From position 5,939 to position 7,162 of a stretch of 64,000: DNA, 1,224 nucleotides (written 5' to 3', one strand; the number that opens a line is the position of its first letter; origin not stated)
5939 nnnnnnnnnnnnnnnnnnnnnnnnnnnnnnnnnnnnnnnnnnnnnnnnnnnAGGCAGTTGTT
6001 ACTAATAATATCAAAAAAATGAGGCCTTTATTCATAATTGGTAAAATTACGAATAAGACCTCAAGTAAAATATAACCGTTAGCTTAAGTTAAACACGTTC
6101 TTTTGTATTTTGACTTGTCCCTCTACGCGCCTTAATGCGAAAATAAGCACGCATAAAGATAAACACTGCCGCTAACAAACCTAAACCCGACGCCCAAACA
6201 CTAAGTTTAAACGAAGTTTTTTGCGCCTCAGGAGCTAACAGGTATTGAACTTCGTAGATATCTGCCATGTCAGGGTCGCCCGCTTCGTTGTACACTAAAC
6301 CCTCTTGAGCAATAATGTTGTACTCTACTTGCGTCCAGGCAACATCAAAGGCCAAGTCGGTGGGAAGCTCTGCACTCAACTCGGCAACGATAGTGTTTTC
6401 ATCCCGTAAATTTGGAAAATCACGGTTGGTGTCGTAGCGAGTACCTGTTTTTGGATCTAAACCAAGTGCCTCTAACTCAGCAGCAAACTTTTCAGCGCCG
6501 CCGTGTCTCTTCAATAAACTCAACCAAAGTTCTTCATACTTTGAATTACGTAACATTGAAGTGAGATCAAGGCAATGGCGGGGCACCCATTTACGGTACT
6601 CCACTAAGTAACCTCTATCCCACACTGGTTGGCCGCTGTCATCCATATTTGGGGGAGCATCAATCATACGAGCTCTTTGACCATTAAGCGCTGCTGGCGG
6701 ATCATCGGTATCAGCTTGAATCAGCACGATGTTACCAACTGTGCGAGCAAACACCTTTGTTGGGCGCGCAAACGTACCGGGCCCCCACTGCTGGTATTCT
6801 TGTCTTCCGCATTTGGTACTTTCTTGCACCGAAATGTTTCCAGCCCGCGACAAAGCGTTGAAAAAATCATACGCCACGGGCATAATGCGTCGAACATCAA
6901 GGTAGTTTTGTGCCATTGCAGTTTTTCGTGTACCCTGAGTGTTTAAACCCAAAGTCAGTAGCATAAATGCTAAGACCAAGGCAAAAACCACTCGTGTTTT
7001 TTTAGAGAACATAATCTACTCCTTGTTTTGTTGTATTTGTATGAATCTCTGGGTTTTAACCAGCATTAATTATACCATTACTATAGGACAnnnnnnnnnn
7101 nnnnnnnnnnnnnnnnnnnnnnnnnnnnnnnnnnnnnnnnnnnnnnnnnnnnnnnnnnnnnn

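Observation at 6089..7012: Compositionally foreign ORF encoding a secreted protein with C-terminal membrane anchor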

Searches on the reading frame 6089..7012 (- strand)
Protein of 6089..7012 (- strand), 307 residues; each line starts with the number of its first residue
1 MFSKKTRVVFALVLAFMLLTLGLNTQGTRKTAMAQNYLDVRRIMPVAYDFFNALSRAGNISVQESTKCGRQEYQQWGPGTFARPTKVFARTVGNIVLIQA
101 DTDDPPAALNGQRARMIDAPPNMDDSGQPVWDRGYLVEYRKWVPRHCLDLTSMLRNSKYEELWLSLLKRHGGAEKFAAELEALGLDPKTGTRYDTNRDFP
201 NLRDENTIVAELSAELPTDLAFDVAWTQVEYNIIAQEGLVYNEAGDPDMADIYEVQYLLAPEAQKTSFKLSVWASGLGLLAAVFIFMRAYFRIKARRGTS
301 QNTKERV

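Call 6: search_protein_families(library=pfam, proteins=[window:6089-7012:-], max_evalue=0.01)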
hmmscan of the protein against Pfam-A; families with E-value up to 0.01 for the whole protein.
window:6089-7012:- (307 aa): 0 families

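Call 7: find_homologous_proteins(query=window:6089-7012:-, max_evalue=0.001)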
Query window:6089-7012:- (307 aa): 1 proteins with E <= 0.001 among 3104 candidates.
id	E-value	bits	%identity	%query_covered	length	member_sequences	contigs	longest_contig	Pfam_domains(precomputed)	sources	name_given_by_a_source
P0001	1.8e-204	696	100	100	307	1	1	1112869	-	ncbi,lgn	ncbi:MAG: hypothetical protein ACOZAO_01075 [Patescibacteria group bacterium]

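Call 11: search_protein_families(library=ncbifam, proteins=[window:6089-7012:-], max_evalue=1)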
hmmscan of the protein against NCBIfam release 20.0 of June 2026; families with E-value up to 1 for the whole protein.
window:6089-7012:- (307 aa): 0 families

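Call 13: find_encoding_contigs(protein=window:6089-7012:-, flank=10000, max_places=6)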
Protein window:6089-7012:- (307 aa): 1 contig read that carries it; 1 place shown.
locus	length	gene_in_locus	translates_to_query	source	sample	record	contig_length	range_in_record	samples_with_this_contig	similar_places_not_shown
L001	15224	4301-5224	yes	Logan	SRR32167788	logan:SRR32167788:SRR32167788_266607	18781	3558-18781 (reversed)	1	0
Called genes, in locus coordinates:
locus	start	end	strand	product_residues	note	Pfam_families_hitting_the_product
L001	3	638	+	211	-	?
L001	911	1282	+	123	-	-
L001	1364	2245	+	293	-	-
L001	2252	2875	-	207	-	-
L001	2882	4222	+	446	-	PF00391:PEP-utilizers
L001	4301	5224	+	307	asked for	-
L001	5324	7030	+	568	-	PF00999:Na_H_Exchanger, PF02254:TrkA_N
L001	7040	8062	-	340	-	PF01916:DS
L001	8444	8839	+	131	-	PF04134:DCC1-like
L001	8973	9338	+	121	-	-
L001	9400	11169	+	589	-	PF01807:Zn_ribbon_DnaG, PF08275:DNAG_N, PF01751:Toprim, PF13155:Toprim_2, PF13362:Toprim_3 (weak), PF13662:Toprim_4, PF10410:DnaB_bind (weak)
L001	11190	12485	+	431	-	PF03979:Sigma70_r1_1, PF00140:Sigma70_r1_2, PF04542:Sigma70_r2, PF04539:Sigma70_r3, PF04545:Sigma70_r4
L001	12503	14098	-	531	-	PF02366:PMT (weak)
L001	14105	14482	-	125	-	PF00072:Response_reg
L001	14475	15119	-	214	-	PF04199:Cyclase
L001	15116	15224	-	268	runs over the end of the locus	PF00480:ROK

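Call 15: search_protein_representatives(protein=window:6089-7012:-)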
Query: 307 residues. Proteins with E-value up to 0.001 (for the whole library): 20; up to 1e-10: 16; up to 1e-30: 1. The best 20 are listed.
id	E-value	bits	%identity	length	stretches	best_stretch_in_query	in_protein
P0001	5.6e-205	695.7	100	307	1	1-307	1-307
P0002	1.5e-22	96.9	36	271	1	3-192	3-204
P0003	5.2e-20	88.5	35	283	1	34-195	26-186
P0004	2.2e-18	83.1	35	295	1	36-269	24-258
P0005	2.4e-18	83.0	36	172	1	14-161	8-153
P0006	8.7e-18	81.2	35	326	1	36-207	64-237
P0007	1.9e-17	80.1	33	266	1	31-225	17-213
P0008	1.2e-15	74.1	37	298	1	26-171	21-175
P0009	6.7e-15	71.7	36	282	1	29-191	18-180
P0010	1.5e-13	67.3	36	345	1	31-212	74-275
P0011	1.9e-13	66.9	33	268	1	14-191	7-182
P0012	2.7e-13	66.4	36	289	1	28-191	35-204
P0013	7.0e-13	65.1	34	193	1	31-186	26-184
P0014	8.4e-13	64.8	37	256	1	37-187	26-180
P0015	1.9e-11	60.4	36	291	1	37-191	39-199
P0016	2.2e-11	60.2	30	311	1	11-288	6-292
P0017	1.7e-09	54.0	30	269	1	14-228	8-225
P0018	7.3e-09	51.9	32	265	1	15-190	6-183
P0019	8.9e-08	48.3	30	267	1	28-194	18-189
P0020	2.4e-06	43.6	30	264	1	8-191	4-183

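Call 18: predict_structure(protein=window:6089-7012:-)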
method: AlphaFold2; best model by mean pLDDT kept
length: 307 residues; sequences in the alignment: 1
mean_pLDDT: 43.2   pTM: 0.27
mean pLDDT of the five models: 43.2, 42.4, 38.8, 38.7, 32.8
residues with pLDDT >= 90: 0; 70-90: 38; 50-70: 19; < 50: 250
segments of 3 or more residues with pLDDT < 50: 25-270, 305-307
pLDDT, mean of each block of 10 residues (from residue 1): 77 80 49 31 43 44 36 39 31 33 39 38 40 36 33 38 46 43 40 37 33 32 29 29 31 30 38 65 82 70 50
secondary structure, 60 per line:
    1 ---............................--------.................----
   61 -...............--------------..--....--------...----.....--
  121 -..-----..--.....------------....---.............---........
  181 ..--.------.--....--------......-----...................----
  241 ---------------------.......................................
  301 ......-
elements in order: H4-31 H40-56 H62-76 E95-98 E114-118 E133-137 H150-153 H157-169 H173-182 H195-198 H207-212 H218-236 H262-306

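Call 19: find_homologous_proteins(query=A1, max_evalue=0.001)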
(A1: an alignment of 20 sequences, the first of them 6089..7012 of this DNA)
Query A1 (20 sequences) (307 aa, profile of the alignment): 2 proteins with E <= 0.001 among 8000 candidates.
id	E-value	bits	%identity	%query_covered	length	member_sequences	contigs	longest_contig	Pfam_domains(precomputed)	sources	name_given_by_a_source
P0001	1.4e-75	273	100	100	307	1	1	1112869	-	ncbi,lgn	ncbi:MAG: hypothetical protein ACOZAO_01075 [Patescibacteria group bacterium]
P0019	1.2e-60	224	26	59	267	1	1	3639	-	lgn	-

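Call 21: list_cluster_members(proteins=[P0002, P0003, P0004, P0005, P0006, P0007, P0008, P0009, P0010, P0011])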
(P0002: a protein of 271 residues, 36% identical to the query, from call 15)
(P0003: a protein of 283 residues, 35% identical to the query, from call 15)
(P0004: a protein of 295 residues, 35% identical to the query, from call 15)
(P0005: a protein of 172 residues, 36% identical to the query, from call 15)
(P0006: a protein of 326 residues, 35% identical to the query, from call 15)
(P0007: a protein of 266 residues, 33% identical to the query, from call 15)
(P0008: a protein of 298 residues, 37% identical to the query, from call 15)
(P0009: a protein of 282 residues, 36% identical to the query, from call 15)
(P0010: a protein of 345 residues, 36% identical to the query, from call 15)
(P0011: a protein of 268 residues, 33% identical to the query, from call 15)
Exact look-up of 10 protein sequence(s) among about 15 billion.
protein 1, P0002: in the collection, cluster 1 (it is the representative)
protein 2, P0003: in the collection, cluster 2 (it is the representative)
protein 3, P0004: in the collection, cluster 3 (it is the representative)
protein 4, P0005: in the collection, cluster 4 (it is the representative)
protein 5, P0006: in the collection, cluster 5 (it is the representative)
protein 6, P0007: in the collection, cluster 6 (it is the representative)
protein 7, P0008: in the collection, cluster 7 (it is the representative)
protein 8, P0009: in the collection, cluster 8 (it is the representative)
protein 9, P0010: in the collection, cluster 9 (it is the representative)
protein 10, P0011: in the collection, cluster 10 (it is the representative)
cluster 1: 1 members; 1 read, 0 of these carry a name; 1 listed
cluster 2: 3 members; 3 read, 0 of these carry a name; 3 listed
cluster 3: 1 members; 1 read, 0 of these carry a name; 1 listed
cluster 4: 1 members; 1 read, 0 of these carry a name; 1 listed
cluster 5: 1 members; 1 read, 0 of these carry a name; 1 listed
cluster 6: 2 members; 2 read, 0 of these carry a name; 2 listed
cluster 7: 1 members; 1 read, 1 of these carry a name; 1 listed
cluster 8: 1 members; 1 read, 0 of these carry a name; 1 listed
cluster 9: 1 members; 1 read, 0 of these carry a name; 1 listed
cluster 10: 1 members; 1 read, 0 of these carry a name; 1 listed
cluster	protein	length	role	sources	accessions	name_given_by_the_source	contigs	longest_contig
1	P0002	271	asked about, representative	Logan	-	-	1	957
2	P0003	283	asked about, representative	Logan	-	-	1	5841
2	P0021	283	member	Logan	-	-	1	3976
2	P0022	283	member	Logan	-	-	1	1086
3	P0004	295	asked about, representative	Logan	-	-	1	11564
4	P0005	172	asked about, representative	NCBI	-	-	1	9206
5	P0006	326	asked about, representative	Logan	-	-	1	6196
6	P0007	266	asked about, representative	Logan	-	-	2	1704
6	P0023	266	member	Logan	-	-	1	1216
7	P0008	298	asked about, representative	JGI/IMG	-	hypothetical protein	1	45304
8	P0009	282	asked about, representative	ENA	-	-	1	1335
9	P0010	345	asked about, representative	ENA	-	-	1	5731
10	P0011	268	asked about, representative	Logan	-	-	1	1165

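Call 22: find_encoding_contigs(protein=P0008, flank=10000, max_places=3)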
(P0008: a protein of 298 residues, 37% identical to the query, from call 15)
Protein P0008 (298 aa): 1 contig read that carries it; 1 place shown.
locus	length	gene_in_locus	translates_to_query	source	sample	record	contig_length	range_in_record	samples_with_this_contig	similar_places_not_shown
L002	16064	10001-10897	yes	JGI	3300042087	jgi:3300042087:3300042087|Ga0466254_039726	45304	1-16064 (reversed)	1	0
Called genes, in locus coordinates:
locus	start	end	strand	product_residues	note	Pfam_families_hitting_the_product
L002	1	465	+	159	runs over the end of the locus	-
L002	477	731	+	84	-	-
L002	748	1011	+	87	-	-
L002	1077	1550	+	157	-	PF00186:DHFR_1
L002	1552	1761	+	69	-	-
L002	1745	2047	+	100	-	-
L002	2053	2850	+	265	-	PF14243:R2K_3 (faint)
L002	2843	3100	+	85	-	-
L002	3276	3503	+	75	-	-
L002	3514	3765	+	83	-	-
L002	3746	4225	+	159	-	-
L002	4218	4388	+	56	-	-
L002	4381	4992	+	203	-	PF13640:2OG-FeII_Oxy_3 (weak)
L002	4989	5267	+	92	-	-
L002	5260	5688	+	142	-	-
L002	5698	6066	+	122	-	-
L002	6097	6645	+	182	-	-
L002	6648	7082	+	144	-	-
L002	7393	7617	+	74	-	-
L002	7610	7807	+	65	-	-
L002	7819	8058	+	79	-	-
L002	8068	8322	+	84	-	-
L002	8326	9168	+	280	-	PF13489:Methyltransf_23, PF13847:Methyltransf_31 (weak), PF08242:Methyltransf_12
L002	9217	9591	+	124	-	-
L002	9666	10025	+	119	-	PF00583:Acetyltransf_1 (weak), PF13508:Acetyltransf_7 (weak)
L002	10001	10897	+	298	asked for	-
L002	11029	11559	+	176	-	-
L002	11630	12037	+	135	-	-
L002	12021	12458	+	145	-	-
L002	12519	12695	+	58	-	-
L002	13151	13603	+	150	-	-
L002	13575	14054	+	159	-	-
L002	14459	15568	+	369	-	PF06067:DUF932 (weak)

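Call 23: find_encoding_contigs(protein=P0019, flank=10000, max_places=3)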
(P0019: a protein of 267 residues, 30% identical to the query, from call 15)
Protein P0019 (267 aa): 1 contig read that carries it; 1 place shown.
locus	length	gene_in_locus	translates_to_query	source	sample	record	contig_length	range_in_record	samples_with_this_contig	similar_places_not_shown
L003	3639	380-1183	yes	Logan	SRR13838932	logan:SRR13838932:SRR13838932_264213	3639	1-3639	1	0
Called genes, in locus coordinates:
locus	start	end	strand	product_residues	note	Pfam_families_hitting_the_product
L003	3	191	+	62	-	?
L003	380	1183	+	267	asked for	-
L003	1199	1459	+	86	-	-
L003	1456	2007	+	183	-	-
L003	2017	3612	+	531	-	PF03167:UDG, PF01612:DNA_pol_A_exo1, PF00476:DNA_pol_A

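Call 25: find_encoding_contigs(protein=P0004, flank=10000, max_places=3)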
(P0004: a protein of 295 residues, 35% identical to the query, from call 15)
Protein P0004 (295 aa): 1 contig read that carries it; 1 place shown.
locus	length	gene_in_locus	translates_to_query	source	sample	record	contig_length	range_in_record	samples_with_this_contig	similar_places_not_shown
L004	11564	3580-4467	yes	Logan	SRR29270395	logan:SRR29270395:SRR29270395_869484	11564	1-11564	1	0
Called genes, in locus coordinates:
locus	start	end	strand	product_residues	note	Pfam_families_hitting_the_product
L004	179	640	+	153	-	-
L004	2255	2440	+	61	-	-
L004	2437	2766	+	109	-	-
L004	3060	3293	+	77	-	-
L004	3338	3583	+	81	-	-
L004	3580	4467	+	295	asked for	-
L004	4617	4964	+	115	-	-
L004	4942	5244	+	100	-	-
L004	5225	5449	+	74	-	-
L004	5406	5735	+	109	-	-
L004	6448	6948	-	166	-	-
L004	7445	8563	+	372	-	PF06067:DUF932 (weak)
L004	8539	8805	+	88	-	-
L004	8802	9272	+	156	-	-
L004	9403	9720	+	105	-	-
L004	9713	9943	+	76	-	-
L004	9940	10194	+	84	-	-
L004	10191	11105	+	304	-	PF11790:Glyco_hydro_cc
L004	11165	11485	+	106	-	-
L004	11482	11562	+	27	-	?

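Call 26: find_encoding_contigs(protein=P0005, flank=10000, max_places=3)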
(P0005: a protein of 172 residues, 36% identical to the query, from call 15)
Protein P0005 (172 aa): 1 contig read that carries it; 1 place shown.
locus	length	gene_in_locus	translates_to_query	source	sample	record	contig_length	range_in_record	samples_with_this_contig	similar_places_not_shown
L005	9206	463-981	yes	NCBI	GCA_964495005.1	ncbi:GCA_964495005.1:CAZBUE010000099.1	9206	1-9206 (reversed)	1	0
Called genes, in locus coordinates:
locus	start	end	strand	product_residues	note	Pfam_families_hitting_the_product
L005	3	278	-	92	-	?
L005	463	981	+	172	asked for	-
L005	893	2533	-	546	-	PF03704:BTAD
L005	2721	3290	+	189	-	-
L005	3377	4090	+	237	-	-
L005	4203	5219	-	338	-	PF08240:ADH_N, PF16912:Glu_dehyd_C (weak), PF00107:ADH_zinc_N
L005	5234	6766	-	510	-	PF07364:DUF1485, PF07171:MlrC_C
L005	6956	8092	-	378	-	PF16983:MFS_MOT1, PF00916:Sulfate_transp, PF16983:MFS_MOT1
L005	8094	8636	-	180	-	PF03266:NTPase_1, PF13401:AAA_22 (weak)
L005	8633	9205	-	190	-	?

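Call 27: list_cluster_members(proteins=[P0012, P0013, P0014, P0015, P0016, P0017, P0018, P0019, P0020])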
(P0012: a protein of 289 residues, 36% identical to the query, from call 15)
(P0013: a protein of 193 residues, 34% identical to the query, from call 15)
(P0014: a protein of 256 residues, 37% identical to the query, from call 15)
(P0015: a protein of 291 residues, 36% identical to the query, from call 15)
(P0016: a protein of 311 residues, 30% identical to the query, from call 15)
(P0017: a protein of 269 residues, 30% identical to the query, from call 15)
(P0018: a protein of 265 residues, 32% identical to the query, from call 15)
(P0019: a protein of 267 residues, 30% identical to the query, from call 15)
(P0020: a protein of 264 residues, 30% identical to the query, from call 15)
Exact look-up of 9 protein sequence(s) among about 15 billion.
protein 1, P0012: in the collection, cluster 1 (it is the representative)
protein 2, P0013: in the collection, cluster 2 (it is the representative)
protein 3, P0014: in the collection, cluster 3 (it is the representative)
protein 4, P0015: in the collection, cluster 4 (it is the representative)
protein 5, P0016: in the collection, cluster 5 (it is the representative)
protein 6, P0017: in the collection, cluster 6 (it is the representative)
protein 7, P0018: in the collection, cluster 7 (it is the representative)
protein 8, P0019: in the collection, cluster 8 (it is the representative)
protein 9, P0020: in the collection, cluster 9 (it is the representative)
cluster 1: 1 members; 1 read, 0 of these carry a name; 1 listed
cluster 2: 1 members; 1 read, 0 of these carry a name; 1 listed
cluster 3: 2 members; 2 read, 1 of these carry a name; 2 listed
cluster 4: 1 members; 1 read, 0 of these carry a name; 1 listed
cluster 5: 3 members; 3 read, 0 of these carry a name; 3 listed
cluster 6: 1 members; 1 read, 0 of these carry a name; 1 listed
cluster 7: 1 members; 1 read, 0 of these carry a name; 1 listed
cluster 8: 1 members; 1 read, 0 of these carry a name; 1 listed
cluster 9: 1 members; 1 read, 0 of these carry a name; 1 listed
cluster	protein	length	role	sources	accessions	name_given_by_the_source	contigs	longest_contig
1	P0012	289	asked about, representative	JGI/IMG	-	-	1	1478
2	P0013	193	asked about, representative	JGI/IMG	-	-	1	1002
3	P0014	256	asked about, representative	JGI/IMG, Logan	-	hypothetical protein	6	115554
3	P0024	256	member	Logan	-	-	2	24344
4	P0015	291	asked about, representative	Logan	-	-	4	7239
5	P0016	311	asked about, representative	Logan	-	-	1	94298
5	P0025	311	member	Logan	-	-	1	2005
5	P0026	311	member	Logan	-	-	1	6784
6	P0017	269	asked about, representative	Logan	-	-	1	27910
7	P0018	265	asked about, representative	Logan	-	-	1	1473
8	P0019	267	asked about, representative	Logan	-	-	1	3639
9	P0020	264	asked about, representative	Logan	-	-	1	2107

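Call 28: find_related_loci(query=window:6089-7012:-, collection=viral_contigs, flank=10000)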
Query window:6089-7012:- (307 aa) in viral_contigs; peptide patterns used: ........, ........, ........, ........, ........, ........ (x = any residue, [..] = any of these).
No stretch of DNA in the collection matches any of the patterns.
